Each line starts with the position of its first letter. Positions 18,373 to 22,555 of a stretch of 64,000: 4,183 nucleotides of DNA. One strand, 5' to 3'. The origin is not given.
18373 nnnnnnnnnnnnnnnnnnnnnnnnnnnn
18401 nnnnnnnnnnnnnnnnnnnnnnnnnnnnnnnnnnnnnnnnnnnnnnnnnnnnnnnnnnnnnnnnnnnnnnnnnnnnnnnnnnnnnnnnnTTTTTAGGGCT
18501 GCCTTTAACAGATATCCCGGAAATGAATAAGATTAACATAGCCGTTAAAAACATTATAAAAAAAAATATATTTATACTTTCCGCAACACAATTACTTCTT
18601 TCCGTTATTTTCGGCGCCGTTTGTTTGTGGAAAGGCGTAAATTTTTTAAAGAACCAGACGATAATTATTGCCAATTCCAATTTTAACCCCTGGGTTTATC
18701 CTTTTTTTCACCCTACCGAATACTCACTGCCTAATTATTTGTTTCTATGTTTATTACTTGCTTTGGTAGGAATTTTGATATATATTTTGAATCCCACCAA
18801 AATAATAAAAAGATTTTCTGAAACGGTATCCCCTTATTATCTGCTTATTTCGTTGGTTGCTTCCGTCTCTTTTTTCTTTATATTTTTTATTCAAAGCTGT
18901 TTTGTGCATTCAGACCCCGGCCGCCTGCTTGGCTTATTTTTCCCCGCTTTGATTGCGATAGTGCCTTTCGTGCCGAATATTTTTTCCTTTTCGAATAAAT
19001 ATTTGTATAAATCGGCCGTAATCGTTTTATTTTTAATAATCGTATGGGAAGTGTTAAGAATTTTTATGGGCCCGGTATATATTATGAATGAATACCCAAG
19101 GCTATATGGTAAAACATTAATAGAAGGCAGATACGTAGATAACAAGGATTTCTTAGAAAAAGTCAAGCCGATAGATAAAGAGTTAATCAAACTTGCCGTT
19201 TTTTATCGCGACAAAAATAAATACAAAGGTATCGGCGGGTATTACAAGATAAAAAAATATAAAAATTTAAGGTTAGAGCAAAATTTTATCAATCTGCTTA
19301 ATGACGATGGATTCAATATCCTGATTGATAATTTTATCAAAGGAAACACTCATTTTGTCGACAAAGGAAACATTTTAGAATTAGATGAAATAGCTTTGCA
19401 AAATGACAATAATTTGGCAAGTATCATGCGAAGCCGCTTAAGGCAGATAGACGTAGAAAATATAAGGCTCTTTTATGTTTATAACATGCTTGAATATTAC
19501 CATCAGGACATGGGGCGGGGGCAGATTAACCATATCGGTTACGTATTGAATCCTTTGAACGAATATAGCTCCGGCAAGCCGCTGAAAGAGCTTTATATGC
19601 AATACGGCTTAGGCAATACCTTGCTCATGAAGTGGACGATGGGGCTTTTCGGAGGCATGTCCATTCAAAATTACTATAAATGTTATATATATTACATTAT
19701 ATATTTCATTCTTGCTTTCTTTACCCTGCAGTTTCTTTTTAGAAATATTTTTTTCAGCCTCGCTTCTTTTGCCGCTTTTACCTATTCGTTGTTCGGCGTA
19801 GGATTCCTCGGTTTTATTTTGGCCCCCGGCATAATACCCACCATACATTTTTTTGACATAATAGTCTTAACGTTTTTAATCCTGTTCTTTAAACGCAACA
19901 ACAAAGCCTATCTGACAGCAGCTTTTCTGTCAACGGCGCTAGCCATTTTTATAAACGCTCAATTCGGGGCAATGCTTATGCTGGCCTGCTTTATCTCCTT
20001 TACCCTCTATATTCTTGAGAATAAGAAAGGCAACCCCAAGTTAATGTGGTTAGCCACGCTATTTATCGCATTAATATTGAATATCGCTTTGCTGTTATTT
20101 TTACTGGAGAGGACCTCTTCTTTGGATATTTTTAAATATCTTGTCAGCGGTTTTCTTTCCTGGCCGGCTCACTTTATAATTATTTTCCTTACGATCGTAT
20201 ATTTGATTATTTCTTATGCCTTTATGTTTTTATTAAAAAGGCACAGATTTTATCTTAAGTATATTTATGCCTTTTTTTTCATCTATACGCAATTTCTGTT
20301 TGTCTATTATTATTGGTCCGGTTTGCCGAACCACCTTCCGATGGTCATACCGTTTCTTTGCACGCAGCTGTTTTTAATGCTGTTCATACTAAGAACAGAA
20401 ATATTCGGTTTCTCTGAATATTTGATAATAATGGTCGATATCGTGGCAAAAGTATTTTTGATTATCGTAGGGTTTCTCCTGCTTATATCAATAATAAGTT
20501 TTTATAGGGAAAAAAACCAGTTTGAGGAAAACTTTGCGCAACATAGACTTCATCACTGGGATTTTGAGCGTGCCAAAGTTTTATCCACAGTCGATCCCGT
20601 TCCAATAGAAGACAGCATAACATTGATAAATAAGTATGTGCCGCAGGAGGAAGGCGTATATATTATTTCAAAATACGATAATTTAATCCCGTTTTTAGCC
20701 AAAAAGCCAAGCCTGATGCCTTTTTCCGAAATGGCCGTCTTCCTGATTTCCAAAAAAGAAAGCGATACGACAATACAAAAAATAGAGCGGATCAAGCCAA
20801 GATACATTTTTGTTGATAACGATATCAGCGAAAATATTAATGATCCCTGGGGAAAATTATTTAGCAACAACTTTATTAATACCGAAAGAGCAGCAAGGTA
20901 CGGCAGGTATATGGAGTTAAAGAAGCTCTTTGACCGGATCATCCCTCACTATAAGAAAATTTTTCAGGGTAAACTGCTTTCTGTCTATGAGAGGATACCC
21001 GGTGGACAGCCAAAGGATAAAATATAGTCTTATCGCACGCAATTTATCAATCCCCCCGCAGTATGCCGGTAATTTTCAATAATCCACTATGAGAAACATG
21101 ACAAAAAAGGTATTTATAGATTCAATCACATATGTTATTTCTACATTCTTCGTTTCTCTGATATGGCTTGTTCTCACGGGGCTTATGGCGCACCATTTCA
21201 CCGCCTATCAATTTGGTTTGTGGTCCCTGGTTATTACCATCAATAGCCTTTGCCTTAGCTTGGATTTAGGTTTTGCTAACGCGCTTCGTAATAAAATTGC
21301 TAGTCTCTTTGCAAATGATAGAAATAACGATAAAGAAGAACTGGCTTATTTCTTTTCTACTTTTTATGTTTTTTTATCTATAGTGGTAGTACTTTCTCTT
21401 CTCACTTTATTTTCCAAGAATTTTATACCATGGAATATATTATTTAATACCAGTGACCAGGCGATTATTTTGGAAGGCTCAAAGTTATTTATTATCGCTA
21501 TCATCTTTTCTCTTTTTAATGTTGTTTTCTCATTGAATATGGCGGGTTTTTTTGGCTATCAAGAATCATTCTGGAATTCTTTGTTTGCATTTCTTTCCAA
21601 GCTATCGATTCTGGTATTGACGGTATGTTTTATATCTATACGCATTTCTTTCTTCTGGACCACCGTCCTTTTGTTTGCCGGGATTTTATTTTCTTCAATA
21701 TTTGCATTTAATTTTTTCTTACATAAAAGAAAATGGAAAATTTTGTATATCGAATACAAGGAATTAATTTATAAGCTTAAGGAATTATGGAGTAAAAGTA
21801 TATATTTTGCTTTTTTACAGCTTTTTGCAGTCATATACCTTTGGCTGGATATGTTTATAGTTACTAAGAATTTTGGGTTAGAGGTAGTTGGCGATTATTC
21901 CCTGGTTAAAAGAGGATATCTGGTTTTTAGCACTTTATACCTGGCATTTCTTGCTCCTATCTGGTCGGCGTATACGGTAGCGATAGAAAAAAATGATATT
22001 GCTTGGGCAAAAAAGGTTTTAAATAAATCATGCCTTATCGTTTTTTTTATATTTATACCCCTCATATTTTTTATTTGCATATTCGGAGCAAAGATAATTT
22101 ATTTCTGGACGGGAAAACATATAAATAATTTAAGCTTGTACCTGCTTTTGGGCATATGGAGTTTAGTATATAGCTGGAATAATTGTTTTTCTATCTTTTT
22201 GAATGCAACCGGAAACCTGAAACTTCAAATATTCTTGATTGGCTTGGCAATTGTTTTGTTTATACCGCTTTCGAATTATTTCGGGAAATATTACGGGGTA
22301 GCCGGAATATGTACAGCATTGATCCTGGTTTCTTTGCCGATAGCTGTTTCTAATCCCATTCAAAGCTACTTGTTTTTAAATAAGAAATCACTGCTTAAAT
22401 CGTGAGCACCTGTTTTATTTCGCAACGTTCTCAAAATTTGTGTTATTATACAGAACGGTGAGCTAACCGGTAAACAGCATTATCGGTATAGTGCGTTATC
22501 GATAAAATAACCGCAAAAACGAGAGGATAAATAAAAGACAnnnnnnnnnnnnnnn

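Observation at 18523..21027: Family-2 membrane proteins carry an invariant H-x(2,3)-(L/V)-x-P-x-N-(E/Q)-(Y/F) loop motif and a conserved C-terminal domain; the third copy sits directly after a GtrB-like gene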

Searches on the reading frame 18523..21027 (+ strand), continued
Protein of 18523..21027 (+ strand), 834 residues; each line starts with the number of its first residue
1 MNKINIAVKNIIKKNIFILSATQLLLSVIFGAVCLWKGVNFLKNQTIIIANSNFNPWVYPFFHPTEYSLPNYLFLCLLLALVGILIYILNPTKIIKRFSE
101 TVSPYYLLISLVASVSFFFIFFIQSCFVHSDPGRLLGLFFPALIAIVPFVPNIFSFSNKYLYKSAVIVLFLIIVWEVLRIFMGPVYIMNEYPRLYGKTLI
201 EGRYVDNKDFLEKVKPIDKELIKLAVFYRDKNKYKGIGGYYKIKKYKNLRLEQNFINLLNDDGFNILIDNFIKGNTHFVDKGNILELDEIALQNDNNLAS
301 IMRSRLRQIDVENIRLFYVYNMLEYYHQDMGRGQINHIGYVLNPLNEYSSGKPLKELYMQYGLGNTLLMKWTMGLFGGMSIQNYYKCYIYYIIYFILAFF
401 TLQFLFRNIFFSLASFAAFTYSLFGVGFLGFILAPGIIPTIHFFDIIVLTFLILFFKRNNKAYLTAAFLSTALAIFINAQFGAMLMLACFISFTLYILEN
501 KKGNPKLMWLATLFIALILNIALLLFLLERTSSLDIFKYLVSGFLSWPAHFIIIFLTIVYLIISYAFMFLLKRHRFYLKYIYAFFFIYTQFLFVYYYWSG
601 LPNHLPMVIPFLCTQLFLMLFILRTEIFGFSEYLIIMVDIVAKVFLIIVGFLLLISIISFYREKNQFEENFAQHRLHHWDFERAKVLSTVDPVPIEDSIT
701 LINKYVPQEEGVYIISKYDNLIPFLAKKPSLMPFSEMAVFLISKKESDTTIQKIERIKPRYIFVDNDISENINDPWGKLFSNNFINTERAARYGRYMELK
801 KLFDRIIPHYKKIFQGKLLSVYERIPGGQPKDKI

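Call 39: search_protein_families(library=pfam, proteins=[P0025, P0026, P0033, P0031, P0017, P0020, P0087, P0115, P0083, P0036], max_evalue=0.1)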
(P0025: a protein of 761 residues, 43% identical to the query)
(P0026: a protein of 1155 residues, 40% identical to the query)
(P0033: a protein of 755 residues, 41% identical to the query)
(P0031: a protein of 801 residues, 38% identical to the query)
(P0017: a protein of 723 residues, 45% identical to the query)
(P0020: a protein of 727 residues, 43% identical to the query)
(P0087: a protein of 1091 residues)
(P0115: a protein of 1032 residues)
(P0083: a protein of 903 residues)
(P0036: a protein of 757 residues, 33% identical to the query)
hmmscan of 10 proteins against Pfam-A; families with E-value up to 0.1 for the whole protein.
P0025 (761 aa): 0 families

P0026 (1155 aa): 0 families

P0033 (755 aa): 0 families

P0031 (801 aa): 1 family
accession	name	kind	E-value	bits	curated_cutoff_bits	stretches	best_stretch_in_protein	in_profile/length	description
PF24661.1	DUF7649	-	0.038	14.5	27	1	408-454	38-84/85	Domain of unknown function (DUF7649)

P0017 (723 aa): 0 families

P0020 (727 aa): 0 families

P0087 (1091 aa): 0 families

P0115 (1032 aa): 2 families
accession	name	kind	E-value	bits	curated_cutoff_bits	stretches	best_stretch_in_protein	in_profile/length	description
PF13385.13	Laminin_G_3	-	3.6e-06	27.6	27.6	1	74-199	21-143/151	Concanavalin A-like lectin/glucanases superfamily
PF02210.31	Laminin_G_2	-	0.057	14.3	22.9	0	92-194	13-121/126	Laminin G domain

P0083 (903 aa): 0 families

P0036 (757 aa): 0 families

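Call 58: fold_search(model_id=the predicted structure, library=pdb)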
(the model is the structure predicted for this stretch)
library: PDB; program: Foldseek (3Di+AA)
matches with E <= 10: 215; with E <= 0.001: 12
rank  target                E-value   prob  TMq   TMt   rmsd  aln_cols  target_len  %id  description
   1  7zli_A                2.0e-05  1.00  0.33  0.40   9.6       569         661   13  Cryo-EM structure of C-mannosyltransferase CeDPY19, in complex with Dol25-P-Man and bound to CMT2-Fab and anti-Fab nan (released 2023-01-11)
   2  5f15                  2.2e-05  1.00  0.32  0.45  12.2       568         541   12  Crystal Structure of ArnT from Cupriavidus metallidurans bound to Undecaprenyl phosphate (released 2016-02-17)
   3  8age_A                3.2e-05  1.00  0.32  0.39  17.0       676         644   10  Structure of yeast oligosaccharylransferase complex with acceptor peptide bound (released 2022-12-07)
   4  7zlg_A                7.0e-05  1.00  0.32  0.39   8.7       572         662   12  Cryo-EM structure of C-mannosyltransferase CeDPY19, in complex with acceptor peptide and bound to CMT2-Fab and anti-Fa (released 2023-01-11)
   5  5ezm                  7.7e-05  1.00  0.30  0.42  13.1       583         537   12  Crystal Structure of ArnT from Cupriavidus metallidurans in the apo state (released 2016-02-17)
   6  8b6l_I                1.3e-04  1.00  0.30  0.36  10.9       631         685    8  Subtomogram average of the human Sec61-TRAP-OSTA-translocon (released 2022-12-07)
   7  7zlh_A                1.5e-04  1.00  0.32  0.39   9.4       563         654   13  Cryo-EM structure of C-mannosyltransferase CeDPY19, in apo state, bound to CMT2-Fab and anti-Fab nanobody (released 2023-01-11)
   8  6s7t_A                2.0e-04  1.00  0.31  0.35  13.3       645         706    9  Cryo-EM structure of human oligosaccharyltransferase complex OST-B (released 2019-12-18)
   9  8pn9_A                2.8e-04  1.00  0.30  0.37  14.9       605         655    9  Structure of human oligosaccharyltransferase OST-A complex bound to NGI-1 (released 2024-05-08)
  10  9n9j_I                3.4e-04  1.00  0.30  0.34  11.7       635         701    9  Structure of a GRP94 folding intermediate engaged with a CCDC134- and FKBP11-bound secretory translocon (released 2025-11-19)
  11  8agc_A                5.7e-04  1.00  0.31  0.36  15.6       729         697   10  Structure of yeast oligosaccharylransferase complex with lipid-linked oligosaccharide and non-acceptor peptide bound (released 2022-12-07)
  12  6s7o_A                6.0e-04  1.00  0.32  0.38  10.3       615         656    9  Cryo-EM structure of human oligosaccharyltransferase complex OST-A (released 2019-12-18)
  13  5ogl_A                1.0e-03  1.00  0.29  0.34  10.8       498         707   12  Structure of bacterial oligosaccharyltransferase PglB in complex with an acceptor peptide and an lipid-linked oligosac (released 2017-10-25)
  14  6gxc_A                1.6e-03  1.00  0.30  0.34  11.0       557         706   11  Bacterial oligosaccharyltransferase PglB in complex with an inhibitory peptide and a reactive lipid-linked oligosaccha (released 2018-11-14)
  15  3rce_A                2.2e-03  1.00  0.28  0.33  13.5       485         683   11  Bacterial oligosaccharyltransferase PglB (released 2011-06-15)
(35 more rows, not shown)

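Call 60: list_cluster_members(proteins=[window:18523-21027:+, window:6468-8318:+, window:9542-11377:+, window:17545-18489:+, window:8410-9558:+, P0115])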
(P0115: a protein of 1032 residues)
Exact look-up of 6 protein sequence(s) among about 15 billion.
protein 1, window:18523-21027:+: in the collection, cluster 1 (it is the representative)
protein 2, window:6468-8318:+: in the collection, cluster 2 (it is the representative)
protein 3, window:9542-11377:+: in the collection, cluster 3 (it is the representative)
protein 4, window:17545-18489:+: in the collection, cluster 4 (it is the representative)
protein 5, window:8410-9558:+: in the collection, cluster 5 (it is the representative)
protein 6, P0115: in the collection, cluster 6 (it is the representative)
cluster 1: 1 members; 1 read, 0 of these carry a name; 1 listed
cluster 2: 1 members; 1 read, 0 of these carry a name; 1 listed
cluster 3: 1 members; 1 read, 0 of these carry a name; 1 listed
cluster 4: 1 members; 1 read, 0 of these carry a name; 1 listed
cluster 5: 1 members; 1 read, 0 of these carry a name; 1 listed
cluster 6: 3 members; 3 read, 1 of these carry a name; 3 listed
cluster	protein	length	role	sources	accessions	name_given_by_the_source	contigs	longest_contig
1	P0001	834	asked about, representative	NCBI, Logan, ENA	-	-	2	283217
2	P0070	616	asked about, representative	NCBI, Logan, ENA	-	-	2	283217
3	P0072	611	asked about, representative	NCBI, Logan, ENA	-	-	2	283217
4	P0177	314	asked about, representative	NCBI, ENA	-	-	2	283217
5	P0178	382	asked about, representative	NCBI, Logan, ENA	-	-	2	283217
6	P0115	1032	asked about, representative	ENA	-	-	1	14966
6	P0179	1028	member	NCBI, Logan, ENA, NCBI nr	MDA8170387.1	MAG: hypothetical protein M0Z48_00970 [Nitrospiraceae bacterium] | hypothetical protein [Nitrospiraceae bacterium]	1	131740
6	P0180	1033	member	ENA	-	-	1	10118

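Call 64: find_related_loci(query=A2, collection=genome_contigs, flank=10000)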
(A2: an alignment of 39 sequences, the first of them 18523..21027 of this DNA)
Query A2 (834 aa) in genome_contigs; peptide patterns used: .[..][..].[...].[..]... (x = any residue, [..] = any of these).
22 stretches matched a pattern; 19 encode a relative of the query (tblastn E <= 1e-3); 19 distinct loci.
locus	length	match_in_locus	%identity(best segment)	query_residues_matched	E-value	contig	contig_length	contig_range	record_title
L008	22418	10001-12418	38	8-824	7e-169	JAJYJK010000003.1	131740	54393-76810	MAG: Nitrospirae bacterium isolate DBS2-1.bin159 NODE_202_length_131740_cov_4.189525, whole genome shotgun sequence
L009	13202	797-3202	39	8-824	7e-165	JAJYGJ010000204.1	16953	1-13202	MAG: Nitrospirae bacterium isolate DBS1-3.bin125 NODE_6254_length_16953_cov_1.20736, whole genome shotgun sequence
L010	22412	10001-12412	37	9-824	2e-162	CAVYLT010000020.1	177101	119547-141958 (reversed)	MAG: Nitrospirota bacterium isolate MFD01299.bin.2.211 genome assembly, contig: contig_12974, whole genome shotgun seque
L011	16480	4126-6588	36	19-827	5e-154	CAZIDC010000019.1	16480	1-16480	MAG TPA_asm: uncultured Syntrophaceae bacterium isolate SRP080215_co1_117 genome assembly, contig: NODE_2602_length_1648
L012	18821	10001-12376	42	14-824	1e-179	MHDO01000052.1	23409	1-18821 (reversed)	MAG: Nitrospinae bacterium RIFCSPLOWO2_12_39_16 rifcsplowo2_12_sub10_scaffold_209, whole genome shotgun sequence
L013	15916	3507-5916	40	3-804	2e-150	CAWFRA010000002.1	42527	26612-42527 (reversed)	MAG: uncultured delta proteobacterium isolate MFD01476.bin.2.130 genome assembly, contig: contig_108541, whole genome sh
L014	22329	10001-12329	40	23-824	4e-143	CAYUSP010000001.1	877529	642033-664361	MAG TPA_asm: uncultured Nitrospiraceae bacterium isolate SRP302447_co2_114 genome assembly, contig: NODE_13_length_87752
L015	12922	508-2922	40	8-824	4e-167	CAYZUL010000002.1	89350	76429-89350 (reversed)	MAG TPA_asm: uncultured Nitrospirota bacterium isolate SRP090828_co2_53 genome assembly, contig: NODE_99_length_89350_co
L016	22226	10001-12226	43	9-824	5e-131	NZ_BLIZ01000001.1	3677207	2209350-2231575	Geobacter sp. AOG1 scaffold1, whole genome shotgun sequence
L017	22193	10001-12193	43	23-824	2e-126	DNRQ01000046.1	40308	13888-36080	MAG TPA_asm: Geobacter sp. isolate UBA9976 contig_670, whole genome shotgun sequence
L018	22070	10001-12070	42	36-825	2e-116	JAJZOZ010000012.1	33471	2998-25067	MAG: bacterium isolate SKS1.bin104 NODE_2265_length_33471_cov_2.924214, whole genome shotgun sequence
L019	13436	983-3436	36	10-828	3e-159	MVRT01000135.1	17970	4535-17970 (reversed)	MAG: Syntrophorhabdus sp. PtaU1.Bin153 A4E65_contig000135, whole genome shotgun sequence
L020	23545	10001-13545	42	14-827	5e-115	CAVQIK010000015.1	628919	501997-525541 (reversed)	MAG: uncultured delta proteobacterium isolate MFD10007.bin.3.145 genome assembly, contig: contig_30625, whole genome sho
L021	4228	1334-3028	41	169-824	3e-112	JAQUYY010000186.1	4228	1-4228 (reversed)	MAG: Candidatus Gastranaerophilales bacterium isolate STD2_248 NODE_96838_length_4228_cov_3.391856_Sandtown_D2, whole ge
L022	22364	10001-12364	42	18-829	5e-151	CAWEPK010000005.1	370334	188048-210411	MAG: uncultured delta proteobacterium isolate MFD02138.bin.2.11 genome assembly, contig: contig_13573, whole genome shot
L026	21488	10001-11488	35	321-822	2e-84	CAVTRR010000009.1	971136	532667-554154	MAG: uncultured delta proteobacterium isolate MFD00905.bin.1.232 genome assembly, contig: contig_7779, whole genome shot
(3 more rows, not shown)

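Call 68: search_protein_families(library=pfam, alignment_id=A2, max_evalue=0.01)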
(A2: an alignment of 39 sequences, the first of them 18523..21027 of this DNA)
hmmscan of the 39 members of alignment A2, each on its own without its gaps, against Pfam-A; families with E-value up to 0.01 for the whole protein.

A. member 1, window:18523-21027:+ (834 aa): 0 families

B. families by the number of members that match (of 39 scanned): 0 families

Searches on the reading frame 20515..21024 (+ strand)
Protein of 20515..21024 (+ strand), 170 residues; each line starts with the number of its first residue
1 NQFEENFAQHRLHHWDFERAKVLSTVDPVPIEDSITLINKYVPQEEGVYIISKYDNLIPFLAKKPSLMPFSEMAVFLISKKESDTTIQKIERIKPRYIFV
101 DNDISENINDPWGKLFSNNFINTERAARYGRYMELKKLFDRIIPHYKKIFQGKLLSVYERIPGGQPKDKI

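Call 53: predict_structure(alignment_id=A3)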
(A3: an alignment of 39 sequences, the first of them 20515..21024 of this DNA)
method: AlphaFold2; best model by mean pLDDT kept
length: 170 residues; sequences in the alignment: 39
mean_pLDDT: 87.6   pTM: 0.83
mean pLDDT of the five models: 87.6, 87.5, 86.0, 85.4, 85.1
residues with pLDDT >= 90: 102; 70-90: 49; 50-70: 17; < 50: 2
segments of 3 or more residues with pLDDT < 50: none
pLDDT, mean of each block of 10 residues (from residue 1): 72 94 94 97 90 93 91 70 92 96 87 75 86 92 97 98 68
secondary structure, 60 per line:
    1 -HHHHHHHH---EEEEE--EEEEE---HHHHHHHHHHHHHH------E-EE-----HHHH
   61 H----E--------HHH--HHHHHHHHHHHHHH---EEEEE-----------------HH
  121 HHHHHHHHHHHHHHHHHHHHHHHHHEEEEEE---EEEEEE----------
elements in order: H2-9 E13-17 E20-24 H28-41 H57-61 H80-93 E97-101 H119-145 E146-151 E155-160

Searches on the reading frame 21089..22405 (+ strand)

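Call 4: search_protein_families(library=pfam, proteins=[window:21089-22405:+], max_evalue=1)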
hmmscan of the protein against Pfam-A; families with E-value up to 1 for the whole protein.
window:21089-22405:+ (438 aa): 1 family
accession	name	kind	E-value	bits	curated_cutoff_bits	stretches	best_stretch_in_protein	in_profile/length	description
PF01943.22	Polysacc_synt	-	3e-05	24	28.2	1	13-287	6-261/274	Polysaccharide biosynthesis protein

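Call 5: search_protein_families(library=ncbifam, proteins=[window:21089-22405:+], max_evalue=1)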
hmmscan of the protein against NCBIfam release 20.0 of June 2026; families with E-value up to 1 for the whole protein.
window:21089-22405:+ (438 aa): 1 family
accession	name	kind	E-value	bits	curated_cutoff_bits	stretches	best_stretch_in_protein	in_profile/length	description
NF041503.1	WZX_like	subfamily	0.0058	15.7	300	1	17-414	4-414/429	O-unit flippase-like protein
